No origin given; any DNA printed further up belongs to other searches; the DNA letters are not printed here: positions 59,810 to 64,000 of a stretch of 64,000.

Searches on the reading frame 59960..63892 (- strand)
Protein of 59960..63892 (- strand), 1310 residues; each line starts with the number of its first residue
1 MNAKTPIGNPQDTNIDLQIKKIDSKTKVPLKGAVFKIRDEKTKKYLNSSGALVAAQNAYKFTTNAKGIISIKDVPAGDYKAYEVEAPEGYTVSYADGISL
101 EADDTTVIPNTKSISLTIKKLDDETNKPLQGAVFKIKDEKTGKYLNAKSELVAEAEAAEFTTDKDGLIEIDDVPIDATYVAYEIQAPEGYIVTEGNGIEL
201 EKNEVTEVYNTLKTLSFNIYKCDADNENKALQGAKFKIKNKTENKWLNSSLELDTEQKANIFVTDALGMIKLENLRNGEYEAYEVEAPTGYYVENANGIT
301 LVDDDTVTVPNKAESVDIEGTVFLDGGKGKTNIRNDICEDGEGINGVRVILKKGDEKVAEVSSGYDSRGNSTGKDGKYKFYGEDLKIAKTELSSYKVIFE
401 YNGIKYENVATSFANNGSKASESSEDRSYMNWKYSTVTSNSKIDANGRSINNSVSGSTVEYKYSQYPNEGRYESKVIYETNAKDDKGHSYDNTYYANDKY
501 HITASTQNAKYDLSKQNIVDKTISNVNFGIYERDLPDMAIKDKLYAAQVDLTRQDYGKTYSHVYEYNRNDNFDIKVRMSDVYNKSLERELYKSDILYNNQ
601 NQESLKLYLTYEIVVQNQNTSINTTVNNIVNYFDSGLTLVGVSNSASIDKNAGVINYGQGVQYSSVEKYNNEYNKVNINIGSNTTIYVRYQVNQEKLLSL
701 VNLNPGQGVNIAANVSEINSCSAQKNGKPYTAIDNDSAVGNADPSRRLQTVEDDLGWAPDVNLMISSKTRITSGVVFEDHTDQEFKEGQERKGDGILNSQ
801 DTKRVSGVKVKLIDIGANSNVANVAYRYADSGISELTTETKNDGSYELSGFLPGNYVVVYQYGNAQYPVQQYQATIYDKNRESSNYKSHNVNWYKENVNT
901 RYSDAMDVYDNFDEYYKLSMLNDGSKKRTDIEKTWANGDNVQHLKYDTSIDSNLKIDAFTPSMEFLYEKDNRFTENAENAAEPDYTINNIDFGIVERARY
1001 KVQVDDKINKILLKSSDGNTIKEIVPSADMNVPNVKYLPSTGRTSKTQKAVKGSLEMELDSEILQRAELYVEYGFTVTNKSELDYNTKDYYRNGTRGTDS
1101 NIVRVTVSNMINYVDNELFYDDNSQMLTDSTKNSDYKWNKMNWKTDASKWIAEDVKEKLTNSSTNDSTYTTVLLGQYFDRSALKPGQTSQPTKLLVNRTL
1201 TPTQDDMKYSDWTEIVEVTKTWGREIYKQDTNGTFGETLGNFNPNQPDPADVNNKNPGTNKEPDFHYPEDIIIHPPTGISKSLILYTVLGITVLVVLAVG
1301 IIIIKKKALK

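Call 15: search_protein_families(library=pfam, proteins=[window:59960-63892:-], max_evalue=0.01)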
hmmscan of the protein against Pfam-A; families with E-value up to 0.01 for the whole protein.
window:59960-63892:- (1310 aa): 2 families
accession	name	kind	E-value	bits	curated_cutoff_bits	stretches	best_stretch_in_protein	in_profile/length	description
PF17802.7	SpaA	-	3.8e-41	139.6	23.1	3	17-95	3-70/91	Prealbumin-like fold domain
PF13620.12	CarboxypepD_reg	-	3.9e-10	40.4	32.3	0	822-864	17-58/82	Carboxypeptidase regulatory-like domain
